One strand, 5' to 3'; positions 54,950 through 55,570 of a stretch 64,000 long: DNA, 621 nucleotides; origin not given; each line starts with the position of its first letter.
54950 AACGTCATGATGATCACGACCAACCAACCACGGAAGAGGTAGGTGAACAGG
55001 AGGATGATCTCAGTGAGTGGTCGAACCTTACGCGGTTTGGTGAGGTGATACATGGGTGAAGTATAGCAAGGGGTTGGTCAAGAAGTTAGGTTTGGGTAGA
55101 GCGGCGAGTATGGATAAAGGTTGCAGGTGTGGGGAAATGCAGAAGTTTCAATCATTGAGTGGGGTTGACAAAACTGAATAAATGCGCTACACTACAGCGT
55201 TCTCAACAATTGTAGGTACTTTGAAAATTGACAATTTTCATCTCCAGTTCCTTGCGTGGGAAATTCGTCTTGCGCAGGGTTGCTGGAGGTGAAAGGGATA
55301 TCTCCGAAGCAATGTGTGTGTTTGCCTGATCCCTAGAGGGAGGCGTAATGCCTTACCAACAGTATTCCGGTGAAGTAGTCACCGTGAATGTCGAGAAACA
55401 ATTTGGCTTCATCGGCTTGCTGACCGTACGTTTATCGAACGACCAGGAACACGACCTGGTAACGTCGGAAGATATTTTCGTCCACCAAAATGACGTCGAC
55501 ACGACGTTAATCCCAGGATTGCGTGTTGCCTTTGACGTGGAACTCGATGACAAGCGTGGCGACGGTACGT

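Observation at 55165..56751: Cold-shock domain fused to a large unknown C-terminal domain, expressed from a consensus promoter with a roughly 150-nt 5' UTR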

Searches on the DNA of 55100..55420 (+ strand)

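Call 43: search_rna_families(source=window, start=55100, end=55420, threshold=evalue, max_evalue=10)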
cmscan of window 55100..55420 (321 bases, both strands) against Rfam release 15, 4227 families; matches with E-value up to 10: 4.
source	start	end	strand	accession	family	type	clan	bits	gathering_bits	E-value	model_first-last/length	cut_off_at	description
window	55189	55301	+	RF03922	MIR2119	Gene; miRNA;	-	20.4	73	3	1-188/188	no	MIR2119 microRNA precursor family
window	55234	55296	+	RF03820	mir-5429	Gene; miRNA;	-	19.5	80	0.25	1-83/83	no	mir-5429 microRNA precursor family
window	55323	55417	-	RF00016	SNORD14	Gene; snRNA; snoRNA; CD-box;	-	17.5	64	0.64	1-111/111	no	Small nucleolar RNA SNORD14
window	55146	55215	-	RF04267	mir-362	Gene; miRNA;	-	16.2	80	0.74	1-65/65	no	mir-362 microRNA precursor family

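Call 52: build_rna_model(alignment_id=A4, structure=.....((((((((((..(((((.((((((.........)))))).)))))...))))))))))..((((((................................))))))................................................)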
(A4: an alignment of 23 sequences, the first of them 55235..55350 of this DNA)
Model R1 built from alignment A4 (23 sequences, 157 columns); structure: as given.
model positions 119; base pairs 27; branch points 1; effective number of sequences 7.22; information 0.59 bits per position. Calibrated on 0.2 Mb of random sequence (short: E-values are rough).
structure used (alignment columns):
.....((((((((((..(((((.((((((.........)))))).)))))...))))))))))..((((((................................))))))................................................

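Call 54: search_with_rna_model(model_id=R1, sources=[window, L004, L005, L006, L007, L008, L009, L010, L011, L012, L013, L014, L015, L016, L017, L018, L019, L020, L021, L022, L023, L024, L025, L026, L027, L028, L029, L030, L031, L032, L033, L034, L035, L036, L037, L038, L039, L040, L041, L042, L043, L044, L045, L046, L047, L048, L049, L050, L051, L052, L053, L054, L055, L056, L057, L058], max_evalue=1, make_alignment=true)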
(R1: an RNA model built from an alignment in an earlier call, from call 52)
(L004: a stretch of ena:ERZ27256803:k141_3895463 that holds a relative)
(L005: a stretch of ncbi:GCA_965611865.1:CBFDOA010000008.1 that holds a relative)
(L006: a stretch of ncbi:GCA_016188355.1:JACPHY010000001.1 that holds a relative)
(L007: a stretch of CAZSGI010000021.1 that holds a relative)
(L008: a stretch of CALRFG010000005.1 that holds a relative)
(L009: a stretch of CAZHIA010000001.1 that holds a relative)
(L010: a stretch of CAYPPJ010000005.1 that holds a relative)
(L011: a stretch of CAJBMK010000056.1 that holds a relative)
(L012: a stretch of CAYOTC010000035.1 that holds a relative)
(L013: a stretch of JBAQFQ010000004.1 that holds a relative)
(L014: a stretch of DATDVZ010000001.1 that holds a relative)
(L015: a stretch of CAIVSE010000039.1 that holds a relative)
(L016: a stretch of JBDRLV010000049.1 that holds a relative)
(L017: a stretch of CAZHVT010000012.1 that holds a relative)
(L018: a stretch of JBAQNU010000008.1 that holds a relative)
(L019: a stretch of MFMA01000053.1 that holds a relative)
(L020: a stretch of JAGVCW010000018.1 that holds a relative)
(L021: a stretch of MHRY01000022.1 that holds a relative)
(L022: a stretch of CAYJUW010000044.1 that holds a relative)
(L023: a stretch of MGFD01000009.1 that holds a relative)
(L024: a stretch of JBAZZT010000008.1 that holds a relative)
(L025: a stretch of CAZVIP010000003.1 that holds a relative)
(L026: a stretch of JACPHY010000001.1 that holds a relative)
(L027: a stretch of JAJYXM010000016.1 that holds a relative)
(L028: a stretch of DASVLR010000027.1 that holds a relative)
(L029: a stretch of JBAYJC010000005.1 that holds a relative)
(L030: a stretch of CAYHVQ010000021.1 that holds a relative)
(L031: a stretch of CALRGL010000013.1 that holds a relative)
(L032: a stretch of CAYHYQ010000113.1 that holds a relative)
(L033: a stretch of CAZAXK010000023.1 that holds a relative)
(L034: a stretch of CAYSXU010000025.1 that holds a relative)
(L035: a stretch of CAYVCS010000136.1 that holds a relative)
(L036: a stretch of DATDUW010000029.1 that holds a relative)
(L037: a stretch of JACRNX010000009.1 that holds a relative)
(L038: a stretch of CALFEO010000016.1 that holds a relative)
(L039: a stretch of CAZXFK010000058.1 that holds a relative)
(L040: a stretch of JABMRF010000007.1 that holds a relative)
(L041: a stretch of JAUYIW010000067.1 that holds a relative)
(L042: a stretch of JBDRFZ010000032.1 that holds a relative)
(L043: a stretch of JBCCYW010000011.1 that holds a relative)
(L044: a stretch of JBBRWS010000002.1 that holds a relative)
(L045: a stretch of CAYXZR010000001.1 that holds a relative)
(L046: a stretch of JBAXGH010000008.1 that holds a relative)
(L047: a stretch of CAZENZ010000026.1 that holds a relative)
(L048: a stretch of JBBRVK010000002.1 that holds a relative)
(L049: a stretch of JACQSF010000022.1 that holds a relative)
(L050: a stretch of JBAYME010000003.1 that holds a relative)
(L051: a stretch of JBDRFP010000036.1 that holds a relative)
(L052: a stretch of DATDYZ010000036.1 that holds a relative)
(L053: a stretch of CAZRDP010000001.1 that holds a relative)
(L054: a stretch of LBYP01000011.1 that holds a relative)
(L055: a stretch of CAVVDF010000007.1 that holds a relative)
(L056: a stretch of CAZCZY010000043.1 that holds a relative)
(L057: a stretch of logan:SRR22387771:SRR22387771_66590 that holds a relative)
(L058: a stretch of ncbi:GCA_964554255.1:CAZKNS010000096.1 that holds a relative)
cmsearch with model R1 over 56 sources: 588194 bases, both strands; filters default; matches with E-value up to 1: 45.
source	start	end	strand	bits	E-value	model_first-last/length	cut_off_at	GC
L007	4856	4973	+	103.8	2e-22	1-119/119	no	0.56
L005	5895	6015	+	93.7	5.7e-20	1-119/119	no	0.44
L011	3487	3597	+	92.7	1e-19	1-119/119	no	0.4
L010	4875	4991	+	91.4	2e-19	1-119/119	no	0.45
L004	5884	6003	+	90.1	4.4e-19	1-119/119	no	0.49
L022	2132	2244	+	88.3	1.2e-18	1-119/119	no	0.59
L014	4857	4970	+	86.8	2.8e-18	1-119/119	no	0.5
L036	4827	4949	+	85.6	5.3e-18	1-119/119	no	0.46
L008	4892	5003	+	85.4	5.9e-18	1-119/119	no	0.35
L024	4856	4982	+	81.7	4.8e-17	1-119/119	no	0.54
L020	4864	4976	+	81.6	5.2e-17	1-119/119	no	0.44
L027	4888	5003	+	80.6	8.8e-17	1-119/119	no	0.59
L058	5884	6003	+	80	1.3e-16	1-119/119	no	0.34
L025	4838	4959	+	79.1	2.1e-16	1-119/119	no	0.43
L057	2534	2649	+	72.2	1e-14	1-119/119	no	0.52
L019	119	231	+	71.9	1.2e-14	1-119/119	no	0.51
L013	4839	4958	+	71.2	1.8e-14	1-119/119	no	0.38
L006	5877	6003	+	70.5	2.6e-14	1-119/119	no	0.59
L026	4859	4985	+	70.5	2.6e-14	1-119/119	no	0.59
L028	487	602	+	70.3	3e-14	1-119/119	no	0.43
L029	4869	4988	+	63.2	1.6e-12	1-119/119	no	0.56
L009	4829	4955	+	60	9.6e-12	1-119/119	no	0.44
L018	4843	4964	+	50.9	1.6e-09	1-119/119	no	0.35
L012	1442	1568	+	50.6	1.9e-09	1-119/119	no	0.4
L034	4895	5003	+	49.7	3.1e-09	1-119/119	no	0.54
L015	4828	4940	+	34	2.1e-05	1-119/119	no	0.35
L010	4793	4929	-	28.9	0.00037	1-119/119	no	0.36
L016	1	93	+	28.7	0.00041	20-119/119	5'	0.48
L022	2064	2188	-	27.8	0.00067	1-119/119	no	0.46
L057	2490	2589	-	27.7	0.00074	1-119/119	no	0.45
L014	4804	4911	-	26.9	0.0011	1-119/119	no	0.37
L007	4813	4912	-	24.9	0.0034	1-119/119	no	0.43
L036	4759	4882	-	23.4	0.0079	1-119/119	no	0.38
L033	4856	4973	+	21.7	0.021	1-119/119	no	0.42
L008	4893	4945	-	21.1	0.029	2-55/119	no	0.34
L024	4796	4911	-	19.7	0.064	1-119/119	no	0.46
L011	3456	3542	-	19.5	0.072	1-119/119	no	0.37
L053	10776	10841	+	19.1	0.089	1-119/119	no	0.29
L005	5856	5950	-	19.1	0.091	1-119/119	no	0.38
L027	4831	4944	-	17.7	0.2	1-119/119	no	0.52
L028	413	541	-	16.5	0.39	1-119/119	no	0.36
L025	4754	4895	-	16.1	0.48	1-119/119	no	0.34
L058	5849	5943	-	15.2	0.8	1-119/119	no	0.33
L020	4820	4917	-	15.2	0.82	1-119/119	no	0.37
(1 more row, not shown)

Alignment A5: 45 matches aligned to the model, 247 columns, each read 5' to 3' on its own strand. Consensus structure (alignment columns), stored with it:
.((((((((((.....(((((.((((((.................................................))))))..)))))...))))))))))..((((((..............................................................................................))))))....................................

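Call 55: search_with_rna_model(model_id=R1, sources=[window, L004, L005, L006, L007, L008, L009, L010, L011, L012, L013, L014, L015, L018, L019, L020, L022, L024, L025, L027, L028, L029, L034, L036, L057, L058], max_evalue=0.0001, make_alignment=true)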
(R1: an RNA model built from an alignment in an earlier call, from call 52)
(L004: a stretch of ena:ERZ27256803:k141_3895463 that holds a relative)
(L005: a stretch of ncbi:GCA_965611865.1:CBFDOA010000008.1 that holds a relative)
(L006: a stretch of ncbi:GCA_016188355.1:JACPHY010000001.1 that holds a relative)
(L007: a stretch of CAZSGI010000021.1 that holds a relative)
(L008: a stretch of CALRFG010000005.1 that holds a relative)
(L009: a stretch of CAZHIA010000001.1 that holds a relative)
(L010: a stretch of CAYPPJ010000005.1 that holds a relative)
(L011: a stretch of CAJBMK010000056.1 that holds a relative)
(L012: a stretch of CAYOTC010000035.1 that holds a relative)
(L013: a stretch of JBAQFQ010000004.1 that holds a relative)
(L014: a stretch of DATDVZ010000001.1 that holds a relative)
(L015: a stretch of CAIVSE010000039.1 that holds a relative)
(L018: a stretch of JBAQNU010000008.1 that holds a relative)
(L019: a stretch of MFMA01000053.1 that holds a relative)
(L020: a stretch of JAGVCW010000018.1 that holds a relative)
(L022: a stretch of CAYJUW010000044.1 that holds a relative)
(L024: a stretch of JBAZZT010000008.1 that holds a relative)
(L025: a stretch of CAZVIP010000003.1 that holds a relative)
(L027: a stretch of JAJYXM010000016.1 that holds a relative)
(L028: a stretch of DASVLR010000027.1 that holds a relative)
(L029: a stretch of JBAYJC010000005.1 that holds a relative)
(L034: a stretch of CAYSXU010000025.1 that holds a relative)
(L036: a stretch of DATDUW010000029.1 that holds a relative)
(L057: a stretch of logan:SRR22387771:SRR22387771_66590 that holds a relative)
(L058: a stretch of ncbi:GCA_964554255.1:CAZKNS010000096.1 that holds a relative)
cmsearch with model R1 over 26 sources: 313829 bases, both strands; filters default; matches with E-value up to 0.0001: 26.
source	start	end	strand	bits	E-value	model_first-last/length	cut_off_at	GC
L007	4856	4973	+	103.8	1.1e-22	1-119/119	no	0.56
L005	5895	6015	+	93.7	3e-20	1-119/119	no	0.44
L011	3487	3597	+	92.7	5.3e-20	1-119/119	no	0.4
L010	4875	4991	+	91.4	1.1e-19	1-119/119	no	0.45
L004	5884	6003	+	90.1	2.3e-19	1-119/119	no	0.49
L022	2132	2244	+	88.3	6.4e-19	1-119/119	no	0.59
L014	4857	4970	+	86.8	1.5e-18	1-119/119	no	0.5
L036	4827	4949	+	85.6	2.8e-18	1-119/119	no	0.46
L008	4892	5003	+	85.4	3.2e-18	1-119/119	no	0.35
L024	4856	4982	+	81.7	2.6e-17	1-119/119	no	0.54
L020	4864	4976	+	81.6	2.8e-17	1-119/119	no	0.44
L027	4888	5003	+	80.6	4.7e-17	1-119/119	no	0.59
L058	5884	6003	+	80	6.7e-17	1-119/119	no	0.34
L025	4838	4959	+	79.1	1.1e-16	1-119/119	no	0.43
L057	2534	2649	+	72.2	5.5e-15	1-119/119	no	0.52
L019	119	231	+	71.9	6.4e-15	1-119/119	no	0.51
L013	4839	4958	+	71.2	9.4e-15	1-119/119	no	0.38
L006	5877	6003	+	70.5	1.4e-14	1-119/119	no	0.59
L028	487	602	+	70.3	1.6e-14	1-119/119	no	0.43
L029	4869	4988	+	63.2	8.5e-13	1-119/119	no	0.56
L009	4829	4955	+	60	5.1e-12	1-119/119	no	0.44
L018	4843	4964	+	50.9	8.5e-10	1-119/119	no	0.35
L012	1442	1568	+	50.6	1e-09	1-119/119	no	0.4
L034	4895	5003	+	49.7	1.6e-09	1-119/119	no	0.54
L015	4828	4940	+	34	1.1e-05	1-119/119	no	0.35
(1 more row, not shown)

Alignment A6: 26 matches aligned to the model, 145 columns, each read 5' to 3' on its own strand. Consensus structure (alignment columns), stored with it:
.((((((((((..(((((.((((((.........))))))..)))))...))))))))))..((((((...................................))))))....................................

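Call 69: search_with_rna_model(model_id=R1, sources=[L059, L060, L061, L062, L063, L064, L065, L066, L067, L068, L069, L070, L071, L072, L073, L074, L075, L076, L077, L078, L079, L080, L081, L082, L083, L084, L085, L086, L087, L088, L089, L090, L091, L092, L093, L094, L095, L096, L097, L098, L099, L100, L101, L102, L103, L104, L105, L106, L107, L108, L109, L110, L111, L112, L113, L114, L115, L116, L117, L118, L119, L120, L121, L122, L123, L124, L125, L126, L127, L128, L129, L130, L131, L132, L133, L134, L135], max_evalue=0.001, make_alignment=true)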
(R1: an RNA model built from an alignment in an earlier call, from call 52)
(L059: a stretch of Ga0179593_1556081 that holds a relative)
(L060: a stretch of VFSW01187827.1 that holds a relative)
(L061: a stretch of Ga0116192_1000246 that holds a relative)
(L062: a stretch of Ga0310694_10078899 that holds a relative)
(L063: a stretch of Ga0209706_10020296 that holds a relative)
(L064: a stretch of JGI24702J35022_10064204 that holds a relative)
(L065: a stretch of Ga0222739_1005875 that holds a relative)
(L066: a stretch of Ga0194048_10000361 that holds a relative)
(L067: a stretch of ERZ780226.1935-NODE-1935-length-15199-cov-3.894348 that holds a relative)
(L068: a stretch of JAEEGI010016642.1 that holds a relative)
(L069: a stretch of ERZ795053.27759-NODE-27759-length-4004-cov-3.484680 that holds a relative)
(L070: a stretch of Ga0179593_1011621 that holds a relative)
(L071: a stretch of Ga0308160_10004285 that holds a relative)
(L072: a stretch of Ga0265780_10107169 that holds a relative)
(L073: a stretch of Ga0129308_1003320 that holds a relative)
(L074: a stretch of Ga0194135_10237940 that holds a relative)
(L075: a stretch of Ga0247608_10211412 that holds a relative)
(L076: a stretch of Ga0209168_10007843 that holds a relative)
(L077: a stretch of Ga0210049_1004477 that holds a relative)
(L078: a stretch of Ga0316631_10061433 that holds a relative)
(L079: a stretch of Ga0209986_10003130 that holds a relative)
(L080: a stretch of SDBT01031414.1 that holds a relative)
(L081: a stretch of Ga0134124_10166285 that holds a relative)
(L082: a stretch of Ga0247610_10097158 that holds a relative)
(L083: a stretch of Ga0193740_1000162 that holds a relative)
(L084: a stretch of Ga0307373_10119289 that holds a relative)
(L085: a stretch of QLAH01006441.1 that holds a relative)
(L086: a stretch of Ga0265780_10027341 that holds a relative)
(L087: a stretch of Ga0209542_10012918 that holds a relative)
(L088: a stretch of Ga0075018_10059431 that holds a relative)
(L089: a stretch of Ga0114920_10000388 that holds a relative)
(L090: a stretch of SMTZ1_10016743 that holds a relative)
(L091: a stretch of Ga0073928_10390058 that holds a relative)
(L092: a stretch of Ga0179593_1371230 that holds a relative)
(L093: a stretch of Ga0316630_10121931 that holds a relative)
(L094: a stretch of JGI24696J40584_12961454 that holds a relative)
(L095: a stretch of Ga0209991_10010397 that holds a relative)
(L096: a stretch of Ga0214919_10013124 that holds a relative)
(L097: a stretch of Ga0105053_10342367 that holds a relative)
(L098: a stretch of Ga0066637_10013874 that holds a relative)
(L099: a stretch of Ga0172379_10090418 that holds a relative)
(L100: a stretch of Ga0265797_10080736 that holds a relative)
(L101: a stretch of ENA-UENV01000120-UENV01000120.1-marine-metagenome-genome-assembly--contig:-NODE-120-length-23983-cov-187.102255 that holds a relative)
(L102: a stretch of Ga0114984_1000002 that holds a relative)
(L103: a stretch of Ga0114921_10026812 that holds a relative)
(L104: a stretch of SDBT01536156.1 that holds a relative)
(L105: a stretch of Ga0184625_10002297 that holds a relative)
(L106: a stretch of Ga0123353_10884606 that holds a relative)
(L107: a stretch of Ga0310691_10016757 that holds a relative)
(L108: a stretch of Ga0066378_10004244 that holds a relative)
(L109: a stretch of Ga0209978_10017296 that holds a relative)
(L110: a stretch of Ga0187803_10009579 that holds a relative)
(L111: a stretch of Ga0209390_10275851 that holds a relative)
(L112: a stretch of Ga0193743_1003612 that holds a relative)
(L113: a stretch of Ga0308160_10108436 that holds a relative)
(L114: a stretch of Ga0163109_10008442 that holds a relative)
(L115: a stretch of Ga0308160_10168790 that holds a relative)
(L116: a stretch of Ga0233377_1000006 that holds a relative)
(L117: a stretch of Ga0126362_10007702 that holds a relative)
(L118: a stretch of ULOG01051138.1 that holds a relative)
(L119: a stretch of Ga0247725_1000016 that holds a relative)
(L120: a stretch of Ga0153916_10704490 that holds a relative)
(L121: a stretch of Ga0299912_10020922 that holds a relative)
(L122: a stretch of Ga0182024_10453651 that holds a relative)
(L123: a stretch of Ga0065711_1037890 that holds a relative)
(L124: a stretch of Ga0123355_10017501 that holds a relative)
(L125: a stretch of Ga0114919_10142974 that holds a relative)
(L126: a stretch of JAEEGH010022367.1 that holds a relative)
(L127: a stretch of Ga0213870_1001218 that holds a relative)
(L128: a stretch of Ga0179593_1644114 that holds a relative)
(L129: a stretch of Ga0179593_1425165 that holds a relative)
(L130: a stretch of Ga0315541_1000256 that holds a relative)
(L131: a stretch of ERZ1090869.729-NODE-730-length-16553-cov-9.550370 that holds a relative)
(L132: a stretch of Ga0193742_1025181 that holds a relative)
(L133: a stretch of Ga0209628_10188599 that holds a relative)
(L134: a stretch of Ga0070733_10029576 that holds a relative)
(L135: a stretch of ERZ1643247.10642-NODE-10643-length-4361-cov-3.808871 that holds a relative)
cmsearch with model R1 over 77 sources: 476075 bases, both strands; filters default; matches with E-value up to 0.001: 4.
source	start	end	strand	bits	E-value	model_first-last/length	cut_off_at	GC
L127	10799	10919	+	102.5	3.4e-22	1-119/119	no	0.45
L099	739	855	-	85.9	3.7e-18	1-119/119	no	0.45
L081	911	1027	-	74.7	2e-15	1-119/119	no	0.4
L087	14270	14379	-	44.3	5.3e-08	1-119/119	no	0.4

Alignment A7: 4 matches aligned to the model, 140 columns, each read 5' to 3' on its own strand. Consensus structure (alignment columns), stored with it:
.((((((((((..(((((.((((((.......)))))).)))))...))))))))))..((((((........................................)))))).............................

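Call 83: build_rna_model(alignment_id=A6, structure=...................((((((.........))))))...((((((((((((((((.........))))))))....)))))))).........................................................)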
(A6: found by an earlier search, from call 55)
Model R2 built from alignment A6 (26 sequences, 145 columns); structure: as given.
model positions 117; base pairs 22; branch points 1; effective number of sequences 12.17; information 0.59 bits per position. Calibrated on 0.2 Mb of random sequence (short: E-values are rough).
structure used (alignment columns):
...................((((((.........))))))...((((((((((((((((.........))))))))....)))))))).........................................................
